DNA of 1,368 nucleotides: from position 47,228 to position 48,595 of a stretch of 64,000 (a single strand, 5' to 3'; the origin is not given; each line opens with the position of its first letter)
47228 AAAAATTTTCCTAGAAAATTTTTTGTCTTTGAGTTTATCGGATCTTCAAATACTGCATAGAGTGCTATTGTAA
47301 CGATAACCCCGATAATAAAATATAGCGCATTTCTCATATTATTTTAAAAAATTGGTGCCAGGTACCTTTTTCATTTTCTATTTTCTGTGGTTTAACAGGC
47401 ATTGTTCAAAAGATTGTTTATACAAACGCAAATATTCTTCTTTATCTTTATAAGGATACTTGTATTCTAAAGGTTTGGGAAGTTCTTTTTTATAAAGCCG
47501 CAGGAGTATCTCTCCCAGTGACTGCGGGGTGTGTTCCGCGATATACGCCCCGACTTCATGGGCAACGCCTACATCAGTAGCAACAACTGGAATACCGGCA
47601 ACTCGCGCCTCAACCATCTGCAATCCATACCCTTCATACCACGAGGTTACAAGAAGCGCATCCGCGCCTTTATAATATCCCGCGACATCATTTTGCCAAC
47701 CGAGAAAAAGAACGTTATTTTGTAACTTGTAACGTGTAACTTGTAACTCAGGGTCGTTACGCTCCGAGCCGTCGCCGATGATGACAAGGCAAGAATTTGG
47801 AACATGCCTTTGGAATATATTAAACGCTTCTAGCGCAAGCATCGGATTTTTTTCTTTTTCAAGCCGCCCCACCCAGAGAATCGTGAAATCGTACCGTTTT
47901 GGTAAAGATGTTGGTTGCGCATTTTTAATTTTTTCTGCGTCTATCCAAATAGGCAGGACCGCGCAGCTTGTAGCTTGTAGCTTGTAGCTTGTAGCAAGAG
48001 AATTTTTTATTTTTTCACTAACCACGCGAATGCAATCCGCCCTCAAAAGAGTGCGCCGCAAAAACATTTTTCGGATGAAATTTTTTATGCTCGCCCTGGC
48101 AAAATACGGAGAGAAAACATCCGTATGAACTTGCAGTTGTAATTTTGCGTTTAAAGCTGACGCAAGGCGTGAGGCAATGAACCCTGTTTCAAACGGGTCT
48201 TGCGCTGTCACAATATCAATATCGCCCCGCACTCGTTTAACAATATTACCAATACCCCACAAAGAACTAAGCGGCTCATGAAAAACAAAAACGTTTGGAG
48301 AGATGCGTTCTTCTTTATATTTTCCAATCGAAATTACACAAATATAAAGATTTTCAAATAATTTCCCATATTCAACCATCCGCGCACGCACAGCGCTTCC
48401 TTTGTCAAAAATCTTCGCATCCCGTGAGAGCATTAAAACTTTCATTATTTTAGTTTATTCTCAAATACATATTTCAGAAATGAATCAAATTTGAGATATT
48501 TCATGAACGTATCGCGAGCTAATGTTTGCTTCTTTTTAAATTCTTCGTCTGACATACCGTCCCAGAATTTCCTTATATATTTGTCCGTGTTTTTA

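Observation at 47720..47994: Two heptanucleotide tandem-repeat tracts (TTGTAAC x4 and CTTGTAG x4) inside a GT4 glycosyltransferase gene: candidate phase-variation switch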

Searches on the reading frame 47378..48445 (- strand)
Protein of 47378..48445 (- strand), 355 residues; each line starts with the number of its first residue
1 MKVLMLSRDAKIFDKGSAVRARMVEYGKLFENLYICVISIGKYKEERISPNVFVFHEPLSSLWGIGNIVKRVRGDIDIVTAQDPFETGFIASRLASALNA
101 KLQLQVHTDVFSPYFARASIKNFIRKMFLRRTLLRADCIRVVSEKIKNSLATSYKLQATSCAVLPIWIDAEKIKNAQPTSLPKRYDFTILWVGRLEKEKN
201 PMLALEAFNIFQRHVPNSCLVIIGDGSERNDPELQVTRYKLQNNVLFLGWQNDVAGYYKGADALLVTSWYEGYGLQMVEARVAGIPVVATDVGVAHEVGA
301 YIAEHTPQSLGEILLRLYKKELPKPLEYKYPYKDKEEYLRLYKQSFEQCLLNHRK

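Call 7: search_protein_families(library=pfam, proteins=[window:47378-48445:-])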
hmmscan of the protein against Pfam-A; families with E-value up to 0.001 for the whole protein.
window:47378-48445:- (355 aa): 5 families
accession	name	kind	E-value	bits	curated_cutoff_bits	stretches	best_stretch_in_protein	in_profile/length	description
PF00534.26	Glycos_transf_1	-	2.3e-27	96.1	26.4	1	185-298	14-130/172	Glycosyl transferases group 1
PF13692.12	Glyco_trans_1_4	-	1.6e-24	87.2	27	1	187-319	2-141/142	Glycosyl transferases group 1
PF13439.12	Glyco_transf_4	-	2e-12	47.9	28.5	1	47-171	43-169/170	Glycosyltransferase Family 4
PF20706.3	GT4-conflict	-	2.2e-09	37.2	26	1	87-291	92-312/385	Family 4 Glycosyltransferase in conflict systems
PF13579.12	Glyco_trans_4_4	-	2.6e-08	34.8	29.7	1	59-167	57-158/158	Glycosyl transferase 4-like domain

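Call 13: find_homologous_proteins(query=window:47378-48445:-)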
Query window:47378-48445:- (355 aa): 1468 proteins with E <= 0.001 among 5857 candidates; the best 120 are listed.
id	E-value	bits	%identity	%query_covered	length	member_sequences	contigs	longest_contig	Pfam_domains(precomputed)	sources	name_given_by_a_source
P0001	1.2e-236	802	100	100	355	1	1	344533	PF00534.27,PF13579.13,PF13439.13,PF20706.4,PF13692.13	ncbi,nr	ncbi:MAG: glycosyltransferase [Parcubacteria group bacterium]|nr:glycosyltransferase [Parcubacteria 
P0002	2.1e-133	463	61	100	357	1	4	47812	PF00534.27,PF13439.13,PF20706.4,PF13692.13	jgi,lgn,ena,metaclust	metaclust:\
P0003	9.9e-132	457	60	100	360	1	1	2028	PF00534.27,PF13579.13,PF13439.13,PF20706.4,PF13692.13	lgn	-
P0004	3.1e-127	443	57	99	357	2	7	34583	PF00534.27,PF13439.13,PF20706.4,PF13692.13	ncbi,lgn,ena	-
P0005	3.1e-126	439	60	97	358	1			PF00534.27,PF13579.13,PF13439.13,PF20706.4,PF13692.13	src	-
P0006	2.9e-124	433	59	97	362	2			PF00534.27,PF13579.13,PF13439.13,PF20706.4,PF13692.13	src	-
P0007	2.1e-122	427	56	99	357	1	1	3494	PF00534.27,PF13579.13,PF13439.13,PF20706.4,PF13692.13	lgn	-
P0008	1.0e-118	414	52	99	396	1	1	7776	PF00534.27,PF20706.4,PF13692.13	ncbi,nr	ncbi:MAG: glycosyltransferase [Parcubacteria group bacterium]|nr:glycosyltransferase [Parcubacteria 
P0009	2.5e-117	410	54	99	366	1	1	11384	PF00534.27,PF13439.13,PF20706.4,PF13692.13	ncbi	-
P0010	1.4e-114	401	52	97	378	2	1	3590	PF00534.27,PF13439.13,PF20706.4,PF13692.13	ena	-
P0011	1.9e-109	384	50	100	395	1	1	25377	PF00534.27,PF20706.4,PF13692.13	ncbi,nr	ncbi:MAG: glycosyltransferase [bacterium]|nr:glycosyltransferase [bacterium]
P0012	1.5e-107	378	51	99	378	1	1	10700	PF00534.27,PF13692.13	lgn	-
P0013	1.8e-106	374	52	99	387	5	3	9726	PF00534.27,PF13579.13,PF20706.4,PF13692.13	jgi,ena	-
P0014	1.8e-102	361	51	98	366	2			PF00534.27,PF13579.13,PF13439.13,PF20706.4,PF13692.13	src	-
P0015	1.6e-96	342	48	99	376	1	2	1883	PF00534.27,PF13439.13,PF20706.4,PF13692.13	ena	-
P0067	2.9e-67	245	44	89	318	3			PF00534.27,PF13439.13,PF20706.4,PF13692.13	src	-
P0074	1.0e-66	244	41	99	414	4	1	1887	PF00534.27,PF13439.13,PF20706.4,PF13692.13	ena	-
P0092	1.6e-65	240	41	98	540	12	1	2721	PF00534.27,PF13579.13,PF04138.21,PF20706.4,PF13692.13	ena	-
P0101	4.4e-65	238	41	97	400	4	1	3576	PF00534.27,PF20706.4,PF13692.13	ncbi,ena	ncbi:MAG: glycosyltransferase family 4 protein [Patescibacteria group bacterium]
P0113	1.8e-64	236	38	99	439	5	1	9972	PF00534.27,PF13579.13,PF13439.13,PF20706.4,PF13692.13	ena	-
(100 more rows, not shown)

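Call 18: find_encoding_contigs(protein=P0002, flank=6000, max_places=3)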
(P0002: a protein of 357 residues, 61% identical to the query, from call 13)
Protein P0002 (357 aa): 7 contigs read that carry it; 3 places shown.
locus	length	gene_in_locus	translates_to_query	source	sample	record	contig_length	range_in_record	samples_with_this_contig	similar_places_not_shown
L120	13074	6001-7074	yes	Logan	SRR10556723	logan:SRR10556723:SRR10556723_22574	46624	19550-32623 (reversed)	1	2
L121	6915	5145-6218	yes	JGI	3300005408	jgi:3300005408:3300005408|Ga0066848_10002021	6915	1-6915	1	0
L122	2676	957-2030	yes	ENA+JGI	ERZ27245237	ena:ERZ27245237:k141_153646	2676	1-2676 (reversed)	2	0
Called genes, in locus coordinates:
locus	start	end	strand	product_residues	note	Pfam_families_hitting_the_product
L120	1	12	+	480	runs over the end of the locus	PF00932:LTD, PF18911:PKD_4 (weak), PF00801:PKD (weak), PF00932:LTD (weak)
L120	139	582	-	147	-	PF02592:Vut_1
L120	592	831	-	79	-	-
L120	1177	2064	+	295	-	PF01073:3Beta_HSD, PF01370:Epimerase, PF02719:Polysacc_synt_2 (faint), PF04321:RmlD_sub_bind, PF16363:GDP_Man_Dehyd, PF07993:NAD_binding_4 (faint)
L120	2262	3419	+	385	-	PF13439:Glyco_transf_4, PF13579:Glyco_trans_4_4, PF00534:Glycos_transf_1, PF13692:Glyco_trans_1_4, PF20706:GT4-conflict, PF13524:Glyco_trans_1_2 (weak)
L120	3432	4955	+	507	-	PF04138:GtrA_DPMS_TM, PF13439:Glyco_transf_4, PF13579:Glyco_trans_4_4 (weak), PF00534:Glycos_transf_1, PF13692:Glyco_trans_1_4, PF13524:Glyco_trans_1_2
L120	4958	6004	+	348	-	PF03016:Exostosin_GT47, PF24785:RXYLT1_C (weak)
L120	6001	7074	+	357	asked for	PF13439:Glyco_transf_4, PF20706:GT4-conflict, PF00534:Glycos_transf_1, PF13692:Glyco_trans_1_4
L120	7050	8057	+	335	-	PF01933:CofD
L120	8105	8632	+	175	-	-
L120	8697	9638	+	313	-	PF03721:UDPG_MGDP_dh_N, PF00984:UDPG_MGDP_dh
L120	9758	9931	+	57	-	-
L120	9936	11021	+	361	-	PF00534:Glycos_transf_1, PF13692:Glyco_trans_1_4, PF13524:Glyco_trans_1_2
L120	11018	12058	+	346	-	-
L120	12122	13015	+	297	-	PF13489:Methyltransf_23, PF07021:MetW, PF13847:Methyltransf_31, PF08241:Methyltransf_11, PF08242:Methyltransf_12, PF13649:Methyltransf_25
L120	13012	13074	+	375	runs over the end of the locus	PF13439:Glyco_transf_4, PF00534:Glycos_transf_1, PF13692:Glyco_trans_1_4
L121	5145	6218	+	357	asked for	PF13439:Glyco_transf_4, PF20706:GT4-conflict, PF00534:Glycos_transf_1, PF13692:Glyco_trans_1_4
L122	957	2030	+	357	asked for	PF13439:Glyco_transf_4, PF20706:GT4-conflict, PF00534:Glycos_transf_1, PF13692:Glyco_trans_1_4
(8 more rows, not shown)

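Call 28: list_cluster_members(proteins=[P0013, P0092, P0130, P0165, P0181, P0203, P0221, P0074, P0113, P0167])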
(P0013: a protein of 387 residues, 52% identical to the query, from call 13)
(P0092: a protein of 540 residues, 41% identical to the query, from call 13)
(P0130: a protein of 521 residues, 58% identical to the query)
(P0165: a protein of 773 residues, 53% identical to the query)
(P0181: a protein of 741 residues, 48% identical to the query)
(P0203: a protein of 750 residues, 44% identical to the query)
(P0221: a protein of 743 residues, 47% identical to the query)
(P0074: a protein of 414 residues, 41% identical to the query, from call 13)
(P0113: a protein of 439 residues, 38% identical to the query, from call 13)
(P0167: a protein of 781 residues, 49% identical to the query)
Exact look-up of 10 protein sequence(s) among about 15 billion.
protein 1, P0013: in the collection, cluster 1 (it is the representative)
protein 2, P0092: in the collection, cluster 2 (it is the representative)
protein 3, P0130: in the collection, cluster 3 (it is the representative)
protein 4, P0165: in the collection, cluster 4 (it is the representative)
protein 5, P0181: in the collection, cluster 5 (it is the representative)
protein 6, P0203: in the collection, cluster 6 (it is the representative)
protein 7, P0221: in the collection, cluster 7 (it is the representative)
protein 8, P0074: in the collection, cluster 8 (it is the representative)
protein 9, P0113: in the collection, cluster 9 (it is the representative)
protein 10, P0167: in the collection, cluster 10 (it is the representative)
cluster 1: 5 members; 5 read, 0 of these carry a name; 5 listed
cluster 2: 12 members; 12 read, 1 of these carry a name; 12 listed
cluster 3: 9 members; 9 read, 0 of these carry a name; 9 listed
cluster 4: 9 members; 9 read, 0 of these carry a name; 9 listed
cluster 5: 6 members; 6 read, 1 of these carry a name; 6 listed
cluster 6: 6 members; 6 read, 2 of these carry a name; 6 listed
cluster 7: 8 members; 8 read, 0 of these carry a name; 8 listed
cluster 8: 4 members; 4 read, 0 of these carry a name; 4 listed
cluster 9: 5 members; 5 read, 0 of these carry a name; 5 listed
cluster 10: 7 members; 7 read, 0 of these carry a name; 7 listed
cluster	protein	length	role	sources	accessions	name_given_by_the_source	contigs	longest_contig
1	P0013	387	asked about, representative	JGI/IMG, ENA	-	-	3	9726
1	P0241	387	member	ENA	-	-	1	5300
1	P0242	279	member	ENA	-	-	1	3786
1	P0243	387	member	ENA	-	-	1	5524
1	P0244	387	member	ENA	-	-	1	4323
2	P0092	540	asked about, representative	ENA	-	-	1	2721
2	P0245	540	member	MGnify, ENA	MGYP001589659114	FL=1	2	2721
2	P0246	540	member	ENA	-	-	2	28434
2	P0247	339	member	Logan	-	-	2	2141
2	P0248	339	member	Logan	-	-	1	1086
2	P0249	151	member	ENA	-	-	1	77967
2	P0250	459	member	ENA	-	-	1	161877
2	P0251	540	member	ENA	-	-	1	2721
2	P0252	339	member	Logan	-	-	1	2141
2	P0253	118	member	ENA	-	-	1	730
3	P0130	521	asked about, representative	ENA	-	-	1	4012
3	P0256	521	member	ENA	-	-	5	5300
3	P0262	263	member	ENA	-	-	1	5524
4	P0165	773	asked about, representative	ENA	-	-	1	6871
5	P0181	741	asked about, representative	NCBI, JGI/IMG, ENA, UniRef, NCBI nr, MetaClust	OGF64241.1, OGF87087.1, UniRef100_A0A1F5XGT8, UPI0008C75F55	hypothetical protein A2661_00655 [Candidatus Giovannonibacteria bacterium ... | Glycosyltransferase n=1 Tax=Candidatus Giovannonibacteria bacterium ... | MAG: hypothetical protein A2661_00655 [Candidatus Giovannonibacteria bacterium ...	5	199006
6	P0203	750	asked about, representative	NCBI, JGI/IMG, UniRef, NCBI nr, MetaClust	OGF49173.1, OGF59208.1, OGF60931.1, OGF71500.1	hypothetical protein A3G55_04430 [Candidatus Giovannonibacteria bacterium ... | Glycosyltransferase n=1 Tax=Candidatus Giovannonibacteria bacterium ... | MAG: hypothetical protein A2120_01810 [Candidatus Giovannonibacteria bacterium GWA2_45_15]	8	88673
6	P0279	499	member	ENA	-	-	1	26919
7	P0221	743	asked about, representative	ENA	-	-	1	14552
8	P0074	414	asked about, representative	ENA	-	-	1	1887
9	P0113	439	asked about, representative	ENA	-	-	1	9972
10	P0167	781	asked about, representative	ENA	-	-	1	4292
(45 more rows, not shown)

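Call 31: find_encoding_contigs(protein=P0262, flank=3000, max_places=3)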
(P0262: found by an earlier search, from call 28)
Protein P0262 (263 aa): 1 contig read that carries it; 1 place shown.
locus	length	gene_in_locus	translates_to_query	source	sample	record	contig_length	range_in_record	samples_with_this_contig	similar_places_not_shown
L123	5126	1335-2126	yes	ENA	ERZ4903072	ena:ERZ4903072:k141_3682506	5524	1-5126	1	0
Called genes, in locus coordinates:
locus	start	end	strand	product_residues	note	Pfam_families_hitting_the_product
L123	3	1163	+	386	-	?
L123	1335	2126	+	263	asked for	PF04138:GtrA_DPMS_TM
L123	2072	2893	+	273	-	PF13439:Glyco_transf_4 (weak), PF00534:Glycos_transf_1, PF13692:Glyco_trans_1_4, PF13524:Glyco_trans_1_2 (weak)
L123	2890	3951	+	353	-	PF03016:Exostosin_GT47, PF24785:RXYLT1_C (weak)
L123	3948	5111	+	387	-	PF13579:Glyco_trans_4_4 (weak), PF20706:GT4-conflict, PF00534:Glycos_transf_1, PF13692:Glyco_trans_1_4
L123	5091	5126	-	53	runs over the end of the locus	-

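Call 32: find_encoding_contigs(protein=P0256, flank=3000, max_places=6)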
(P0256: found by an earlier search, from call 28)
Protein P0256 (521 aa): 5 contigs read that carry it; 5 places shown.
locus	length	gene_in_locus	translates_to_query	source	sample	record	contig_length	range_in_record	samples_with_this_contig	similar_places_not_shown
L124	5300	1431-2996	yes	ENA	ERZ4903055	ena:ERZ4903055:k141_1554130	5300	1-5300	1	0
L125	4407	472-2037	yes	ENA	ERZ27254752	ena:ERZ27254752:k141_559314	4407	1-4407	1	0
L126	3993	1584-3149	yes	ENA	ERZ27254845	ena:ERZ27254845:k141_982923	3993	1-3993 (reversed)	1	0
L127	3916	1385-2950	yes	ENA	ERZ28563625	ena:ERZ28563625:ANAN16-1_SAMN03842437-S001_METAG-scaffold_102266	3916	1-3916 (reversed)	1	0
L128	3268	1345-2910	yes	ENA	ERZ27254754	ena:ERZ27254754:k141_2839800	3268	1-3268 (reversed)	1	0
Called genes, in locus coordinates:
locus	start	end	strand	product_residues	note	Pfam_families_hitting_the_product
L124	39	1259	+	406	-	PF13439:Glyco_transf_4 (weak), PF13579:Glyco_trans_4_4 (weak), PF00534:Glycos_transf_1, PF13692:Glyco_trans_1_4, PF20706:GT4-conflict, PF13524:Glyco_trans_1_2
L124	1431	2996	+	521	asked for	PF04138:GtrA_DPMS_TM, PF13579:Glyco_trans_4_4 (weak), PF13439:Glyco_transf_4, PF00534:Glycos_transf_1, PF13524:Glyco_trans_1_2 (weak), PF13692:Glyco_trans_1_4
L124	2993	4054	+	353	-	PF03016:Exostosin_GT47, PF24785:RXYLT1_C (weak)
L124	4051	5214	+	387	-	PF13579:Glyco_trans_4_4 (weak), PF20706:GT4-conflict, PF00534:Glycos_transf_1, PF13692:Glyco_trans_1_4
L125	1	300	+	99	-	?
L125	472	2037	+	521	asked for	PF04138:GtrA_DPMS_TM, PF13579:Glyco_trans_4_4 (weak), PF13439:Glyco_transf_4, PF00534:Glycos_transf_1, PF13524:Glyco_trans_1_2 (weak), PF13692:Glyco_trans_1_4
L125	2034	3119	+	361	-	PF03016:Exostosin_GT47, PF24785:RXYLT1_C (weak)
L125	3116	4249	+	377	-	PF20706:GT4-conflict, PF00534:Glycos_transf_1, PF13692:Glyco_trans_1_4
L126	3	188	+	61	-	?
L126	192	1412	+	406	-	PF13439:Glyco_transf_4 (weak), PF13579:Glyco_trans_4_4 (weak), PF00534:Glycos_transf_1, PF13692:Glyco_trans_1_4, PF20706:GT4-conflict, PF13524:Glyco_trans_1_2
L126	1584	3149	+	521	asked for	PF04138:GtrA_DPMS_TM, PF13579:Glyco_trans_4_4 (weak), PF13439:Glyco_transf_4, PF00534:Glycos_transf_1, PF13524:Glyco_trans_1_2 (weak), PF13692:Glyco_trans_1_4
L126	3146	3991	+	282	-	?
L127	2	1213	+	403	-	?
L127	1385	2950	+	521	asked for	PF04138:GtrA_DPMS_TM, PF13579:Glyco_trans_4_4 (weak), PF13439:Glyco_transf_4, PF00534:Glycos_transf_1, PF13524:Glyco_trans_1_2 (weak), PF13692:Glyco_trans_1_4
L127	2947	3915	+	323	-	?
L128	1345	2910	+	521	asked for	PF04138:GtrA_DPMS_TM, PF13579:Glyco_trans_4_4 (weak), PF13439:Glyco_transf_4, PF00534:Glycos_transf_1, PF13524:Glyco_trans_1_2 (weak), PF13692:Glyco_trans_1_4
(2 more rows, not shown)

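Call 35: find_encoding_contigs(protein=P0242, flank=3000, max_places=3)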
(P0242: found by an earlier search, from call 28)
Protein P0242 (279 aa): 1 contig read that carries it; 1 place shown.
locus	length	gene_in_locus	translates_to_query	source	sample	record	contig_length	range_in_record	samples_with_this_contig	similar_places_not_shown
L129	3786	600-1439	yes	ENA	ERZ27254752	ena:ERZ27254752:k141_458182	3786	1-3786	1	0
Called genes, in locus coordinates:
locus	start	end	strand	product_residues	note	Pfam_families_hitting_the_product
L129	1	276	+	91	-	?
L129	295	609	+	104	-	-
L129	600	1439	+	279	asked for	PF20706:GT4-conflict, PF00534:Glycos_transf_1, PF13692:Glyco_trans_1_4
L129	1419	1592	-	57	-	-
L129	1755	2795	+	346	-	PF01933:CofD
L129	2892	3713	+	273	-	PF03721:UDPG_MGDP_dh_N, PF00984:UDPG_MGDP_dh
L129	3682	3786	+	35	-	?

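Call 36: find_encoding_contigs(protein=P0279, flank=3000, max_places=3)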
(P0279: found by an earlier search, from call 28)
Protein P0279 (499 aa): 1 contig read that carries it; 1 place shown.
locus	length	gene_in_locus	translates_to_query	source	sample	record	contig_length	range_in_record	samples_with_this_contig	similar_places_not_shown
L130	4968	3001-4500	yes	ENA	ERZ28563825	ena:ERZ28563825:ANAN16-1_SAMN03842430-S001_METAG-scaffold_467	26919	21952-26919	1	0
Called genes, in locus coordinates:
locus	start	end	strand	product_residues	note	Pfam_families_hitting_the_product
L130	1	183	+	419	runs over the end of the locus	PF07549:Sec_GG (weak), PF21760:SecD_1st, PF22599:SecDF_P1_head, PF02355:SecD_SecF_C, PF03176:MMPL (weak)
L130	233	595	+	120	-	-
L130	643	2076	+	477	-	PF00932:LTD, PF00801:PKD, PF18911:PKD_4, PF00932:LTD (weak)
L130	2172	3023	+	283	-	-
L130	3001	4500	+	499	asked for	PF00534:Glycos_transf_1, PF13524:Glyco_trans_1_2, PF13692:Glyco_trans_1_4, PF20706:GT4-conflict, PF13439:Glyco_transf_4, PF00534:Glycos_transf_1, PF13692:Glyco_trans_1_4, PF13524:Glyco_trans_1_2, +1 more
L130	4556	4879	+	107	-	-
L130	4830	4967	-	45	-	?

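Call 60: predict_structure(alignment_id=A2)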
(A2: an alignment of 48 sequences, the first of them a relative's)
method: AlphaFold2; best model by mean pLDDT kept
length: 355 residues; sequences in the alignment: 48
mean_pLDDT: 94.6   pTM: 0.90
mean pLDDT of the five models: 94.6, 94.1, 93.9, 93.7, 93.4
residues with pLDDT >= 90: 325; 70-90: 27; 50-70: 2; < 50: 1
segments of 3 or more residues with pLDDT < 50: none
pLDDT, mean of each block of 10 residues (from residue 1): 96 96 96 96 96 95 86 95 90 96 95 93 93 94 94 88 92 96 97 97 98 98 98 98 98 96 97 94 97 96 98 98 93 92 93 63
secondary structure, 60 per line:
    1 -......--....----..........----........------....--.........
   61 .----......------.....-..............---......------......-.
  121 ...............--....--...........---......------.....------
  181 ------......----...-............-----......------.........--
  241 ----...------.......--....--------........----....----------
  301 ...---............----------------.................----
elements in order: E2-7 H10-13 H18-27 E32-39 E46-49 E52-58 H66-71 E78-82 H84-97 E101-106 H113-118 H120-135 E138-141 H144-154 E161-163 H170-174 E187-192 H201-212 E218-223 H230-238 E245-247 H254-260 E263-266 H275-282 E287-290 E301-303 H307-318 H335-351
